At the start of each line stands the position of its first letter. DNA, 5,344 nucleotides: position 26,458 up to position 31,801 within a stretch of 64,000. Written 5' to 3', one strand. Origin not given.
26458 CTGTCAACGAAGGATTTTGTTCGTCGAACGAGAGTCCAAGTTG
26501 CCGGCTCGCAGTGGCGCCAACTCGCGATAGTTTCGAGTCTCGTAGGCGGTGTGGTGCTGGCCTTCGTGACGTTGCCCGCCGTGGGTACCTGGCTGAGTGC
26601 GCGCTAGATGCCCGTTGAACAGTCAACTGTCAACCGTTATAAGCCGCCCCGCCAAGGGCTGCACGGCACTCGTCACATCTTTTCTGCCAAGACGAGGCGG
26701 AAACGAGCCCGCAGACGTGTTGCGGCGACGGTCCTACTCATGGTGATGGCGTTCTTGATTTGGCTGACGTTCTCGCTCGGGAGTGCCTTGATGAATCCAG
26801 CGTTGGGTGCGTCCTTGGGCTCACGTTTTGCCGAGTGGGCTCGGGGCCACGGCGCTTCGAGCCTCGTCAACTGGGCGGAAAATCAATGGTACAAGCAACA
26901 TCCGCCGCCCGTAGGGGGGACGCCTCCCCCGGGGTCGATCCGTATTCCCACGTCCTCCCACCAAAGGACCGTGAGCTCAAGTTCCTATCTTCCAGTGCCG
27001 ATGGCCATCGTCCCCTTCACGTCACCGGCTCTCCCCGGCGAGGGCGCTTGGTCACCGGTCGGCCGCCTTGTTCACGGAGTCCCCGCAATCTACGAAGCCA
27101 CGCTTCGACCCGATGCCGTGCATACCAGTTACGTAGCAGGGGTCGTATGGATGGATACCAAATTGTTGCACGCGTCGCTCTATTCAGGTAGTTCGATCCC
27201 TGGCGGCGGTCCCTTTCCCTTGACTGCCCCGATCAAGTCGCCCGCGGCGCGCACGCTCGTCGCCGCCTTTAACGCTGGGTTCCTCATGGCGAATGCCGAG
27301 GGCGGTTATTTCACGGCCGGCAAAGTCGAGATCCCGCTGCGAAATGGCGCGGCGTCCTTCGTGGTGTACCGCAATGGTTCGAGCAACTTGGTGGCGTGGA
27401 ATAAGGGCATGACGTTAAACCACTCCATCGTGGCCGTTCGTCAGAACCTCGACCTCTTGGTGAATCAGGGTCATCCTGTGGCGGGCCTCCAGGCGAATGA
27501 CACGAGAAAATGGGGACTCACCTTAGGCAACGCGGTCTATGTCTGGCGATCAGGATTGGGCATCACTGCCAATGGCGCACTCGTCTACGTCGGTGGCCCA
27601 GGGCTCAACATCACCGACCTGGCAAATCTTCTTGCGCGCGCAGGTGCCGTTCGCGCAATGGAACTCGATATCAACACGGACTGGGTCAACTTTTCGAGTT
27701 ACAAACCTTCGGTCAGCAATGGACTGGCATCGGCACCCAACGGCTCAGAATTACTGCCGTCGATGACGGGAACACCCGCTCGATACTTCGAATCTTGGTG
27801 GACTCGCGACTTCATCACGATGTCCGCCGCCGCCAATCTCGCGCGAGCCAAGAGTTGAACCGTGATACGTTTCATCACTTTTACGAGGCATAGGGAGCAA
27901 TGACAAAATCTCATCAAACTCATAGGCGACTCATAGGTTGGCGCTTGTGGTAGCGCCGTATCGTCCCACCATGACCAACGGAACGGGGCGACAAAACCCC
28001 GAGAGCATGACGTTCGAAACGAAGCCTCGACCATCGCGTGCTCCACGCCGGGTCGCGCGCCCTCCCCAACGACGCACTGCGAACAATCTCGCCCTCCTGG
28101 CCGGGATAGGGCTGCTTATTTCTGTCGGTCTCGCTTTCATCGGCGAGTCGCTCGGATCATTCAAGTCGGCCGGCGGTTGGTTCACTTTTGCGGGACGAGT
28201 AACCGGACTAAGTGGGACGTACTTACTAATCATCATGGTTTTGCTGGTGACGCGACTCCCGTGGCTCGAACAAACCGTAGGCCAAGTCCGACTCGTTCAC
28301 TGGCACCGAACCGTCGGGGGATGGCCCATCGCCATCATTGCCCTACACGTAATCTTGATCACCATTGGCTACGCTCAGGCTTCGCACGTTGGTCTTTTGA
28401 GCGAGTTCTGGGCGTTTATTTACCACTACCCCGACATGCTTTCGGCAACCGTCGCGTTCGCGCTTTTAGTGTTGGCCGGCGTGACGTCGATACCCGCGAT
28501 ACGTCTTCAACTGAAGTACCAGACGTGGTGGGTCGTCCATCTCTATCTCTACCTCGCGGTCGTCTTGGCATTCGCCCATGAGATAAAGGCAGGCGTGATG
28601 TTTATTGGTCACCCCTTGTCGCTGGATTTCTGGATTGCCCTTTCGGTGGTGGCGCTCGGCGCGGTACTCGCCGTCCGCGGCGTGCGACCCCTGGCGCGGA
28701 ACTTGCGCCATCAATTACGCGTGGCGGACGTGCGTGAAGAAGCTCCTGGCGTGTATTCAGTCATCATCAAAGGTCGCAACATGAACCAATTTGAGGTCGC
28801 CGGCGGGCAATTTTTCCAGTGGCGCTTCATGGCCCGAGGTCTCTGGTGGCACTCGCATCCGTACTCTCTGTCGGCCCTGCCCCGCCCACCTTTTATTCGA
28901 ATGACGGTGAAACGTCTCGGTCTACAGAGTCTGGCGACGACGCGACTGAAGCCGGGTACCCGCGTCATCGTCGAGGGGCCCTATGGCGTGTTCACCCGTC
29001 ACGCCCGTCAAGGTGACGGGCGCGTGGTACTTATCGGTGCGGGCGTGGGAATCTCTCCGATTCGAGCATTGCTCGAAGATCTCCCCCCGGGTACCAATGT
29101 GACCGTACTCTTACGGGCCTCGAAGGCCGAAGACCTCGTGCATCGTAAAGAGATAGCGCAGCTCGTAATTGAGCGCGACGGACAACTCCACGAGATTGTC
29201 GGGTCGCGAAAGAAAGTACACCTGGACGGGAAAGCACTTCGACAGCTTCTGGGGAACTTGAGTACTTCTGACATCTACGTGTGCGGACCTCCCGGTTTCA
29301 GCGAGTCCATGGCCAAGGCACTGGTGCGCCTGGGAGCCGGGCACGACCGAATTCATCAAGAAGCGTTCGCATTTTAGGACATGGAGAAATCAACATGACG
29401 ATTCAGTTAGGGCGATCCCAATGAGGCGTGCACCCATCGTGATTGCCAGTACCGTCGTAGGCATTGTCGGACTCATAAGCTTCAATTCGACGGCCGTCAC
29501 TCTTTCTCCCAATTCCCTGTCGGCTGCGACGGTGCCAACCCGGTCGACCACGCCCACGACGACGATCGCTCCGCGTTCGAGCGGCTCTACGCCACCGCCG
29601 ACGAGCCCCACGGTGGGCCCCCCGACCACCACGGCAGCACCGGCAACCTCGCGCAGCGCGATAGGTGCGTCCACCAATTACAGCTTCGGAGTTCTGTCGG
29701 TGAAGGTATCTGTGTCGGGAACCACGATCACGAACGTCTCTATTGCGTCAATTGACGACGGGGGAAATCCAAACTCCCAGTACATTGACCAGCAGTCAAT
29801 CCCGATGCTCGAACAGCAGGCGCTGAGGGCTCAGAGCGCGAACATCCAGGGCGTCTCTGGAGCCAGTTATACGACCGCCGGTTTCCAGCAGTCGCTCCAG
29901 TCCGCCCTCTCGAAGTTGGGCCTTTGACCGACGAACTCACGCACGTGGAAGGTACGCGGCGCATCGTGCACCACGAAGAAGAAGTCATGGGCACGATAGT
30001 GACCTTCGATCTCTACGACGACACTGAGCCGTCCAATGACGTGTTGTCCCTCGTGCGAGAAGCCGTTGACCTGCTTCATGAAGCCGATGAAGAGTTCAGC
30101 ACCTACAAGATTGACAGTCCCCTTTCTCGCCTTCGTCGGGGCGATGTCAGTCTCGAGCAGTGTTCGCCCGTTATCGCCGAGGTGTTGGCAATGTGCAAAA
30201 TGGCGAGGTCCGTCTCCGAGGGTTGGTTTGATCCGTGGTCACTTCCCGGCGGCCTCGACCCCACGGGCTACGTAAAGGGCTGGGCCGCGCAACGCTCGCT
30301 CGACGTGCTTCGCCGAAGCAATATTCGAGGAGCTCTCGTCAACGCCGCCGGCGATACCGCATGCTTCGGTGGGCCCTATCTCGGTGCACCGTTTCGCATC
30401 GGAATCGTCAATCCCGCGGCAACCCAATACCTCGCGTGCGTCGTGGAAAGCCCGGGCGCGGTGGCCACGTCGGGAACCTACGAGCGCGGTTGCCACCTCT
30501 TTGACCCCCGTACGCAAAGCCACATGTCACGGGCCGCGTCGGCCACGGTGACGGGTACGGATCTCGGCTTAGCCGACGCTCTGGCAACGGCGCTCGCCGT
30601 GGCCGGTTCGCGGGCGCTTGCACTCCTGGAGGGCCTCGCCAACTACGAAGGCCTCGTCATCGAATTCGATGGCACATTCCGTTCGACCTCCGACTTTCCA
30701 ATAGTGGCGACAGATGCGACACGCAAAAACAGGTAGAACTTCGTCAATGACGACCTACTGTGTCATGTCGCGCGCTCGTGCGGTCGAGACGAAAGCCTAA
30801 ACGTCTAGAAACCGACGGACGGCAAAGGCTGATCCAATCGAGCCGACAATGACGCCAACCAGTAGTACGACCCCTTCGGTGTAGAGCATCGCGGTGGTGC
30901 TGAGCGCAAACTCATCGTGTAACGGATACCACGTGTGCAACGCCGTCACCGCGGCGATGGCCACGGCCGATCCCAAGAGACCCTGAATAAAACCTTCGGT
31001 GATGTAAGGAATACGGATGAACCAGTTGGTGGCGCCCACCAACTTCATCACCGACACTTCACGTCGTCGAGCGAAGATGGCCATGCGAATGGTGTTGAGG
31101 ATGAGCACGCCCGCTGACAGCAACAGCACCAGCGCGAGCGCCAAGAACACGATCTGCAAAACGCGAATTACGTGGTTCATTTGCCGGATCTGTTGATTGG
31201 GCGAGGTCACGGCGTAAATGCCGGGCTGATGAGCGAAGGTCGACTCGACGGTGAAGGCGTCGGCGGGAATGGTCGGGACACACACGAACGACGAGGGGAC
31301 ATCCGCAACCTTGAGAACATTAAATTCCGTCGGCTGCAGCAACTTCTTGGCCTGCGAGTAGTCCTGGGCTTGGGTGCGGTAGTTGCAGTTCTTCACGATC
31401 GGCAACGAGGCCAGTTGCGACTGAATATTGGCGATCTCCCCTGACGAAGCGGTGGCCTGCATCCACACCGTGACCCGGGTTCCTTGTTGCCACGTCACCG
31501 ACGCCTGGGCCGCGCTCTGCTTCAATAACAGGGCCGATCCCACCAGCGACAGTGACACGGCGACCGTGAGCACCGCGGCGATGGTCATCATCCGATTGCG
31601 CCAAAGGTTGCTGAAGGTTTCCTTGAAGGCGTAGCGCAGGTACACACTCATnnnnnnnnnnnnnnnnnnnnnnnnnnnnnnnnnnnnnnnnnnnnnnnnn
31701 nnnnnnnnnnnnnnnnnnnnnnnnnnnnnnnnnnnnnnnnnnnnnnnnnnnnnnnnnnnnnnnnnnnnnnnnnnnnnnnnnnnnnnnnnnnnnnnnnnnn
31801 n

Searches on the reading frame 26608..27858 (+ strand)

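Call 45: search_protein_families(library=pfam, proteins=[window:26608-27858:+], max_evalue=0.00001)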
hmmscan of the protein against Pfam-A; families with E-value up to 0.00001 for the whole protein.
window:26608-27858:+ (416 aa): 1 family
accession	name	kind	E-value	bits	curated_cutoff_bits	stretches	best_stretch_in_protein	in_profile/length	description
PF09992.14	NAGPA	-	2.6e-07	31.4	25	1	217-354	3-137/169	Phosphodiester glycosidase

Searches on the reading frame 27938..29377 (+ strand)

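Call 45: search_protein_families(library=pfam, proteins=[window:27938-29377:+], max_evalue=0.00001)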
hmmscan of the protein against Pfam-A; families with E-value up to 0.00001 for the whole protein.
window:27938-29377:+ (479 aa): 2 families
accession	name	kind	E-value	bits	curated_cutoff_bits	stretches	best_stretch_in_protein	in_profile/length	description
PF01794.25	Ferric_reduct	-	3.3e-17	63.1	28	1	89-211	1-120/121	Ferric reductase like transmembrane component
PF00175.26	NAD_binding_1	-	8.9e-08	33.2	22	1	365-459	1-108/109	Oxidoreductase NAD-binding domain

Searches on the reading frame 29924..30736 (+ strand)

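Call 45: search_protein_families(library=pfam, proteins=[window:29924-30736:+], max_evalue=0.00001)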
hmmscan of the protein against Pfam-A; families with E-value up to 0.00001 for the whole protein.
window:29924-30736:+ (270 aa): 1 family
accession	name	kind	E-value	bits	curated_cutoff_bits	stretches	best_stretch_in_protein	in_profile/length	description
PF02424.20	ApbE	-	2e-35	123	25.6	2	111-238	126-258/266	ApbE family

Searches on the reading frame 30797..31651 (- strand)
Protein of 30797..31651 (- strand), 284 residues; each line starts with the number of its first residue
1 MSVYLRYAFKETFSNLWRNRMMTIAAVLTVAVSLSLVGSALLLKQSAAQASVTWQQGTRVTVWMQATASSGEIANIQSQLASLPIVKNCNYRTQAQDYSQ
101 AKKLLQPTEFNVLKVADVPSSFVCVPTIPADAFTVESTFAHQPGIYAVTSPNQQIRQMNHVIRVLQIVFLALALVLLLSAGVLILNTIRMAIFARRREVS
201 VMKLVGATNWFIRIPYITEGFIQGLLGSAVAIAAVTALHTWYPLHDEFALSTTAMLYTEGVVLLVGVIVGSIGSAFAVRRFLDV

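Call 45: search_protein_families(library=pfam, proteins=[window:30797-31651:-], max_evalue=0.00001)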
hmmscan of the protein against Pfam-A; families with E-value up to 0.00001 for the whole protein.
window:30797-31651:- (284 aa): 2 families
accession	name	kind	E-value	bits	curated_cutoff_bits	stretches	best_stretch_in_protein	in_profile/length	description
PF02687.27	FtsX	-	1.9e-14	54.2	25.5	1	171-281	2-115/120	FtsX-like permease C-terminal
PF18075.7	FtsX_ECD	-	2.5e-08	34.8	23.5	1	59-148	2-96/96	FtsX extracellular domain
